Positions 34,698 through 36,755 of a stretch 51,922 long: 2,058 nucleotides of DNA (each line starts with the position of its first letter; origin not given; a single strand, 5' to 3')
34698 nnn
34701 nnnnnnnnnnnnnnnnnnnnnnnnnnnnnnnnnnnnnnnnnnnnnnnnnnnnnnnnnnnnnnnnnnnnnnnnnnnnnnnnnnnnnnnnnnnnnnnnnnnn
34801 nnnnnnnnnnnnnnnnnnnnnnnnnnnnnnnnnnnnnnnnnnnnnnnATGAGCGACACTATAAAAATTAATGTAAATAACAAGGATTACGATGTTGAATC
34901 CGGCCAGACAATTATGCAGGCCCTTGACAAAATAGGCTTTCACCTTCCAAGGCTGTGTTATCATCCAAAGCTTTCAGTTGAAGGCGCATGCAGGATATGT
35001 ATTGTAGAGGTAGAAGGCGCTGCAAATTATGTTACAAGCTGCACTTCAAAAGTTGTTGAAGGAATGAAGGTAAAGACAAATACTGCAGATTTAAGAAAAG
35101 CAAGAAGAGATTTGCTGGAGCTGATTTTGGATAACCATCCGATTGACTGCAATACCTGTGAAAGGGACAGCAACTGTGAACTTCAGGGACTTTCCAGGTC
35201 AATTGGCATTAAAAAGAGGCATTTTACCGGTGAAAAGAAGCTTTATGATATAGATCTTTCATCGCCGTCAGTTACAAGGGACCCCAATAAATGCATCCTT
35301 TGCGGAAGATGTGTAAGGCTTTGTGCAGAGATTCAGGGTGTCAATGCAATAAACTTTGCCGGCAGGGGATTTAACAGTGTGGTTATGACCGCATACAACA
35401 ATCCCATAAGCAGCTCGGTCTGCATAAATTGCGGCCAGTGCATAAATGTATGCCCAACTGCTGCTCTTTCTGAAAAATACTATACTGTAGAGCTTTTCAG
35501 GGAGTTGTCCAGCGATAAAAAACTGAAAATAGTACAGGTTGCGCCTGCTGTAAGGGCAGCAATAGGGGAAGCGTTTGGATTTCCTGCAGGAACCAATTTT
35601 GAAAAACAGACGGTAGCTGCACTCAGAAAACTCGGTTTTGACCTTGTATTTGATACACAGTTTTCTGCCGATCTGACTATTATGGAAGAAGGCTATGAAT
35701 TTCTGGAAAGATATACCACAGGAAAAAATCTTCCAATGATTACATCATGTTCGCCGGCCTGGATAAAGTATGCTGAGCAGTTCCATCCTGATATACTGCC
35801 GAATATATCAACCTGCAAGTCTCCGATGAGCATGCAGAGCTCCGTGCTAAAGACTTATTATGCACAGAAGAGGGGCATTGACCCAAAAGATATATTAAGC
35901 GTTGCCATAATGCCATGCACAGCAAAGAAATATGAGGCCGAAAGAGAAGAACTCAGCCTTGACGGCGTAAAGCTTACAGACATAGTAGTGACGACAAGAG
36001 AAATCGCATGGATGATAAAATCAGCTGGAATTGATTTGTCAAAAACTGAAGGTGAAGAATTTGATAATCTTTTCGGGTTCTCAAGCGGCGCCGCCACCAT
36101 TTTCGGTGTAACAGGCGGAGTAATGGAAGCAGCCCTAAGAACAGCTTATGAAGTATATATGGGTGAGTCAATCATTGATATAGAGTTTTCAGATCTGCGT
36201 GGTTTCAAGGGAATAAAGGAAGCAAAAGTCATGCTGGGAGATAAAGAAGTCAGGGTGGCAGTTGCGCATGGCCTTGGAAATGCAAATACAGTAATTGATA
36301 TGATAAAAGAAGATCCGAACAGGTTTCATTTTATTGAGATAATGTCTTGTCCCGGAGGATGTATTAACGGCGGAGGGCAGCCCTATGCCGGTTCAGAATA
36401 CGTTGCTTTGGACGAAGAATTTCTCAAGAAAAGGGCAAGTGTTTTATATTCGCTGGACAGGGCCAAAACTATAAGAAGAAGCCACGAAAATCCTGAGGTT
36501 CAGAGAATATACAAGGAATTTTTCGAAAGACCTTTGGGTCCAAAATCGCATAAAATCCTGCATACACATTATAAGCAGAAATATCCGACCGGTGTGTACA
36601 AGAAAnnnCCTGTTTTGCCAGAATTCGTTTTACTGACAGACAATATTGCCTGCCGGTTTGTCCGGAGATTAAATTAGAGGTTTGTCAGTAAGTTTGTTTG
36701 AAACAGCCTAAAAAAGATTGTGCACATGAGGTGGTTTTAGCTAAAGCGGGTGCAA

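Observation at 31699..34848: NuoF/HydB-like subunit fused to a GltD/NfnB-like NADPH module within a HydABC-type [FeFe]-hydrogenase operon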

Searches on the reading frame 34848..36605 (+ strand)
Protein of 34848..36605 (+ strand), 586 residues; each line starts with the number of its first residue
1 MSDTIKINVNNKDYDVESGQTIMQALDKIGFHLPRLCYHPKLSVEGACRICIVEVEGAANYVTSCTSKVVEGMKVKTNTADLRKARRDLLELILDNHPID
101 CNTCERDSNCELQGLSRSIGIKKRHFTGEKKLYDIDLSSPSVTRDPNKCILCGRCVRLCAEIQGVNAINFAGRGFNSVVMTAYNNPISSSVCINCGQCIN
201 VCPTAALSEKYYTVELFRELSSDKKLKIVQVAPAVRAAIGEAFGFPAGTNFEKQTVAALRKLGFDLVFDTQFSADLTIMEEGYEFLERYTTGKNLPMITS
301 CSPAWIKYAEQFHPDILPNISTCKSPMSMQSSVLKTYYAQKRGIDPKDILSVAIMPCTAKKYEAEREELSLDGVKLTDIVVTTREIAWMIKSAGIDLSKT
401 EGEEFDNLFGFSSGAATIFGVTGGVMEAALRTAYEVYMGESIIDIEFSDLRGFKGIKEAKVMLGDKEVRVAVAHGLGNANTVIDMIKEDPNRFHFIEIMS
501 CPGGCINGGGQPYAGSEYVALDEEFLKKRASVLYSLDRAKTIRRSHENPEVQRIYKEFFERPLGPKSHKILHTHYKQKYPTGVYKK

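Call 3: search_protein_families(library=pfam, proteins=[window:34848-36605:+], max_evalue=0.001)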
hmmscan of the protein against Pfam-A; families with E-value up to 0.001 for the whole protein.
window:34848-36605:+ (586 aa): 16 families
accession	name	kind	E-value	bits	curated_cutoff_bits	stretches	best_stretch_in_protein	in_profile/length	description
PF02906.19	Fe_hyd_lg_C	-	3.9e-93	312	22.1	1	228-509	4-245/245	Iron only hydrogenase large subunit, C-terminal domain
PF02256.22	Fe_hyd_SSU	-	3.7e-23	81.8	24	1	524-578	2-56/56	Iron hydrogenase small subunit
PF13510.11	Fer2_4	-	7.4e-20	71.2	22.8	1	3-79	2-81/82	2Fe-2S iron-sulfur cluster binding domain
PF10588.14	NADH-G_4Fe-4S_3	-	4.2e-13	49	27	1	86-124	1-39/40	NADH-ubiquinone oxidoreductase-G iron-sulfur binding region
PF22117.2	Fer4_Nqo3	-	1.9e-10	41.2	27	1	140-207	2-66/67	NADH-quinone oxidoreductase subunit 3, ferredoxin-like domain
PF12838.12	Fer4_7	-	2.5e-08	34.7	27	1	148-206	1-52/52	4Fe-4S dicluster domain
PF00037.32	Fer4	-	9.1e-08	32.1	21.1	1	187-207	3-23/24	4Fe-4S binding domain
PF12837.12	Fer4_6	-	3.3e-07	30.4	25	2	142-161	2-21/24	4Fe-4S binding domain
PF13237.11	Fer4_10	-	8.5e-07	29.3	25.5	1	142-203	2-53/53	4Fe-4S dicluster domain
PF00111.32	Fer2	-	1.5e-06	28.5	21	1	7-68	3-75/77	2Fe-2S iron-sulfur cluster binding domain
PF13484.11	Fer4_16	-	8.4e-06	26.9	30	1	192-222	2-32/66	4Fe-4S double cluster binding domain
PF14697.11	Fer4_21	-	8.4e-06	26.3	35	1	145-204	4-53/59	4Fe-4S dicluster domain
PF13187.11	Fer4_9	-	3.1e-05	24.3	27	1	148-206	1-51/52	4Fe-4S dicluster domain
PF13459.11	Fer4_15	-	4.1e-05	24.6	22.4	0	143-179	2-33/66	4Fe-4S single cluster domain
PF13183.11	Fer4_8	-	4.8e-05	24.2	27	0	190-209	3-22/68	4Fe-4S dicluster domain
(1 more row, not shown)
